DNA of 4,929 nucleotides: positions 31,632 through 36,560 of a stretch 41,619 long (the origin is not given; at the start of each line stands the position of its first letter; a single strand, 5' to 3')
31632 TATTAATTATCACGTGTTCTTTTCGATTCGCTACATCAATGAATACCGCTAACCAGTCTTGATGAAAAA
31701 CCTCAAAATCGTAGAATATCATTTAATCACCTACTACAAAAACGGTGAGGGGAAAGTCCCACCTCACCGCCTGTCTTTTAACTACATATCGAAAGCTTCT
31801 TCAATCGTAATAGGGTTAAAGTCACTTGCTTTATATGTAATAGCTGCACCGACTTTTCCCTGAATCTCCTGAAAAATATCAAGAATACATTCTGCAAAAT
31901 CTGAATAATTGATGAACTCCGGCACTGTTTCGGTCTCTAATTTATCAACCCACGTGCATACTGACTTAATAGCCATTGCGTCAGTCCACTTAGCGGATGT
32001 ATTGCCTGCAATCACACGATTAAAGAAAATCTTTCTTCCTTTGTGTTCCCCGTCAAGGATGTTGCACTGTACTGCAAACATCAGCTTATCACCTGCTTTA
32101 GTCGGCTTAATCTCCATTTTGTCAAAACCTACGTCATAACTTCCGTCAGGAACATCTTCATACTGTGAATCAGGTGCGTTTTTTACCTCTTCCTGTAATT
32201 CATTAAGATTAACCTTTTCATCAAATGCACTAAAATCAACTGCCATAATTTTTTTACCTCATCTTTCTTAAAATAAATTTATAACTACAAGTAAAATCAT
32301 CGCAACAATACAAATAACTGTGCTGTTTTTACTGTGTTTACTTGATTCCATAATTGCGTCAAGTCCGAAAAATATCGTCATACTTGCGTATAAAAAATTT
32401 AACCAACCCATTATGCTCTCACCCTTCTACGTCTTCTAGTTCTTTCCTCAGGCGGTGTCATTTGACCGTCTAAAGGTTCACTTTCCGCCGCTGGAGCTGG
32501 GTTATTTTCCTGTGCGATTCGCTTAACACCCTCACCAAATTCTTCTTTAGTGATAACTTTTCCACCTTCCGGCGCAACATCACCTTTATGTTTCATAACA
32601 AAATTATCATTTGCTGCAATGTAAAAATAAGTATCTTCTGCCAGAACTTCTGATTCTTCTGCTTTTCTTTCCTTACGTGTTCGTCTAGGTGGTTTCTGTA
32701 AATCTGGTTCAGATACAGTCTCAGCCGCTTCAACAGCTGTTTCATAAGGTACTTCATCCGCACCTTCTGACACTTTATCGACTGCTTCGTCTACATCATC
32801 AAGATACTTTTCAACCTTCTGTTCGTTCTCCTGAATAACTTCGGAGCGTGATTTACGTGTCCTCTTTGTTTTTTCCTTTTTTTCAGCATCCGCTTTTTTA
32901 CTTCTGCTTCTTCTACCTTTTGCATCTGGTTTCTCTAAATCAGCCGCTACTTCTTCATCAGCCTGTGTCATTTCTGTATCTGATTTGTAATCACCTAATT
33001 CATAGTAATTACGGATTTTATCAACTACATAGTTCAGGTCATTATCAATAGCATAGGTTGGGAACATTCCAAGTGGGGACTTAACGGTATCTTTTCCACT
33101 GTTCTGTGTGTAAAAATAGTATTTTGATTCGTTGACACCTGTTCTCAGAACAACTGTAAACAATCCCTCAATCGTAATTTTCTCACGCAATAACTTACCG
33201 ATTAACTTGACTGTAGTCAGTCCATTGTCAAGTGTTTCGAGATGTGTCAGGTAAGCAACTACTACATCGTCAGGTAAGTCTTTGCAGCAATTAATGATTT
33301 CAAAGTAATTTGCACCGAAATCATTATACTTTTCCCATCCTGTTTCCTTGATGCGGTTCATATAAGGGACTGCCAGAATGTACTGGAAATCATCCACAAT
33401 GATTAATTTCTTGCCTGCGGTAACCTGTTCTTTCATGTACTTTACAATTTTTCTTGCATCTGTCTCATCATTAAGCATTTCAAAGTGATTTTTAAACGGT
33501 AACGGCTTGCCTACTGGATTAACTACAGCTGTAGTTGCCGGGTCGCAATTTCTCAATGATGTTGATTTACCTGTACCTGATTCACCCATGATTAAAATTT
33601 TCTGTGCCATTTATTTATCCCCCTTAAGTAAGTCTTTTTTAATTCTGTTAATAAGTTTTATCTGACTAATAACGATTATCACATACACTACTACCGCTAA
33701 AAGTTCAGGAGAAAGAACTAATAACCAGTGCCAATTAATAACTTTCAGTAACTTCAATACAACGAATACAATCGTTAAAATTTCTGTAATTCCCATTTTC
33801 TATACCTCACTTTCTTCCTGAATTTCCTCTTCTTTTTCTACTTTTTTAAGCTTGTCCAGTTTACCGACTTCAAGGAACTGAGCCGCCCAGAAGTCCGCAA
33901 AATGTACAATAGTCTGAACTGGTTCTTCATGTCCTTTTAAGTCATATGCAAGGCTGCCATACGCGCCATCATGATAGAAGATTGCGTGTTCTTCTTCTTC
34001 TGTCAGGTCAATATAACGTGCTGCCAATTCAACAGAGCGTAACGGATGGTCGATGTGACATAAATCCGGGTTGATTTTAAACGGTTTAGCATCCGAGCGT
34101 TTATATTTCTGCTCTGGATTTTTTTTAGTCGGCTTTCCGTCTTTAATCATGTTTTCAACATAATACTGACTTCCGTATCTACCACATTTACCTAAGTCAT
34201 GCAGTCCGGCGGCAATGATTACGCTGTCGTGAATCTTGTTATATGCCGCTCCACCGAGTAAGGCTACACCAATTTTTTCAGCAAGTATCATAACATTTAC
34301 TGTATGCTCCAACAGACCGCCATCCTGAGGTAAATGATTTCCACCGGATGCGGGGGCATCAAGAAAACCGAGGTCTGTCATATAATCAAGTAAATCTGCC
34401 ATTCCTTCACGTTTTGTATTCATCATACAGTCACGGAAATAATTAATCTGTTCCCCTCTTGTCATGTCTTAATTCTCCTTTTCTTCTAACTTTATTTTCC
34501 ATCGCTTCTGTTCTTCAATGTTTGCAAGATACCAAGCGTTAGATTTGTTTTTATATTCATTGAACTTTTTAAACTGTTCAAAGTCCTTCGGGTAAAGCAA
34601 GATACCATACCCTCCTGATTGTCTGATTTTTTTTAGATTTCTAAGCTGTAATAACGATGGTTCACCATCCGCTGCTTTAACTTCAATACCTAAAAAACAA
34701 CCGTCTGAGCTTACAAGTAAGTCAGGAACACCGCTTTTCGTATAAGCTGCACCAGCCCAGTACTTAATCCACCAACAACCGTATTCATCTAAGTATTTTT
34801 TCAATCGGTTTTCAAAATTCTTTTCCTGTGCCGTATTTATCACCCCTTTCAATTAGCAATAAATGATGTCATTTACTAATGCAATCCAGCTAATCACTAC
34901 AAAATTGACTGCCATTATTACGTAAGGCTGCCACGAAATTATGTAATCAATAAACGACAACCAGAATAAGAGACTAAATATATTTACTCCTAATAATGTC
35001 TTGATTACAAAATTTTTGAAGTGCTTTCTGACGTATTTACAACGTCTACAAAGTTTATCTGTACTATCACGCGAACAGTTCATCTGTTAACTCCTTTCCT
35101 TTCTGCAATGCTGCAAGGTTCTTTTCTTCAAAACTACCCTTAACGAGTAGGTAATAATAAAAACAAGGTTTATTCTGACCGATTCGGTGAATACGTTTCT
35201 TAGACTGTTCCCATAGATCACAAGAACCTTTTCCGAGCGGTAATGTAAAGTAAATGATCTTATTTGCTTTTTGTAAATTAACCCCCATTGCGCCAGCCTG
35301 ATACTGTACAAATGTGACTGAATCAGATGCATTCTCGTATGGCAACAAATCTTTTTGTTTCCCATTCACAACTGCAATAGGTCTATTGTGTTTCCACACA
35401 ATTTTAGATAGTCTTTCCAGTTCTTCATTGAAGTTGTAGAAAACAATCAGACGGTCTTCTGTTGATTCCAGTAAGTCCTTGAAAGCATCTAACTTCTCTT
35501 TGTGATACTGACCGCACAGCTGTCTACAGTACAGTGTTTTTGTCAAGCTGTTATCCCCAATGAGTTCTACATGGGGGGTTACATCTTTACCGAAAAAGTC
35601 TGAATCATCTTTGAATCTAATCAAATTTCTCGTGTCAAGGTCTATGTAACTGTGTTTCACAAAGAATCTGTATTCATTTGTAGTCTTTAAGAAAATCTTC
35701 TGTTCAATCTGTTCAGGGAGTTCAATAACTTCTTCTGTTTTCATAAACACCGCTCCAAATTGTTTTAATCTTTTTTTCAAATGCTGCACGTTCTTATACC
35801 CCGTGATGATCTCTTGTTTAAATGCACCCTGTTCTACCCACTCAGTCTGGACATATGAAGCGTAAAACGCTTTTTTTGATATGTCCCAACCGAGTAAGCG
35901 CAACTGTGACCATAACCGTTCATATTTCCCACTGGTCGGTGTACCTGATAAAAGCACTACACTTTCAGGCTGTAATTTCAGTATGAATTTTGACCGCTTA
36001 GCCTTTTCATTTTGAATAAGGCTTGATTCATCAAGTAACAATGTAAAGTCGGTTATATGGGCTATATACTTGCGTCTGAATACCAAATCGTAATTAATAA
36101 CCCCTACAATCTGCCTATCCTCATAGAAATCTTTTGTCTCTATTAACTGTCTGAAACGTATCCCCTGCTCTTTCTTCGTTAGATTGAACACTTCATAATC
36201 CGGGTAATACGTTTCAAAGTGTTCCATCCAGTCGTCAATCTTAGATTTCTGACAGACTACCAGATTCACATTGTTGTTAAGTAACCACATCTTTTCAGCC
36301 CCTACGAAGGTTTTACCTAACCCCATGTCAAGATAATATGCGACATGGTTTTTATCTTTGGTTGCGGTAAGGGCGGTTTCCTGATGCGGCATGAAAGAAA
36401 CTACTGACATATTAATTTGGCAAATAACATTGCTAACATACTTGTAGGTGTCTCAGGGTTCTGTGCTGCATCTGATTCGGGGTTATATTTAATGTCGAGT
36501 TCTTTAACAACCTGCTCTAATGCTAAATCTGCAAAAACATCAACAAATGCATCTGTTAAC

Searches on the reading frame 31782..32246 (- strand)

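Call 95: search_protein_families(library=pfam, proteins=[window:31782-32246:-], max_evalue=0.001)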
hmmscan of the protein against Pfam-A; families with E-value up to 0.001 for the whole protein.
window:31782-32246:- (154 aa): 1 family
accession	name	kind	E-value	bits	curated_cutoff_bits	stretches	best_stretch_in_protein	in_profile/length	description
PF05037.18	DUF669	-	1.3e-10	41.9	21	1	21-90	3-72/138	Protein of unknown function (DUF669)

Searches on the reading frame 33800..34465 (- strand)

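Call 95: search_protein_families(library=pfam, proteins=[window:33800-34465:-], max_evalue=0.001)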
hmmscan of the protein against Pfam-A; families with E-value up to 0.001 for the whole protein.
window:33800-34465:- (221 aa): 1 family
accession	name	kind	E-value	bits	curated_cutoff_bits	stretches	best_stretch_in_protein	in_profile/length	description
PF01966.28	HD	-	0.00051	20.8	22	0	52-99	2-44/116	HD domain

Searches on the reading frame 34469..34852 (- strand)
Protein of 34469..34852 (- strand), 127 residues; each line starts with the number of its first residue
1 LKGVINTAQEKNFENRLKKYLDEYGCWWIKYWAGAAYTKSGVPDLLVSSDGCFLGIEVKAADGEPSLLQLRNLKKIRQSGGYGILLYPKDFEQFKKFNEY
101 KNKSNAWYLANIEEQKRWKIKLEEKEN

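Call 95: search_protein_families(library=pfam, proteins=[window:34469-34852:-], max_evalue=0.001)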
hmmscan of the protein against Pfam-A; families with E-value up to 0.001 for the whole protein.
window:34469-34852:- (127 aa): 1 family
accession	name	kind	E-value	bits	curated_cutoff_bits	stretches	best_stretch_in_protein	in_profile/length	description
PF01870.24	Hjc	-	0.00056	20.2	21.1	0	13-76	2-64/93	Archaeal holliday junction resolvase (hjc)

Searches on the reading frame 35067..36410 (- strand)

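Call 95: search_protein_families(library=pfam, proteins=[window:35067-36410:-], max_evalue=0.001)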
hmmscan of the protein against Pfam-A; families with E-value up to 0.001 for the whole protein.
window:35067-36410:- (447 aa): 3 families
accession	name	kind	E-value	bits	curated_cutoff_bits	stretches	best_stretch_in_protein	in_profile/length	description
PF00176.29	SNF2-rel_dom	-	8.4e-19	68.2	24.9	1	28-253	25-251/290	SNF2-related domain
PF00271.37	Helicase_C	-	8.4e-07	29.7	23.5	1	305-411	1-110/110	Helicase conserved C-terminal domain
PF04851.21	ResIII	-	6e-06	26.7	22.5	1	6-158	4-162/164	Type III restriction enzyme, res subunit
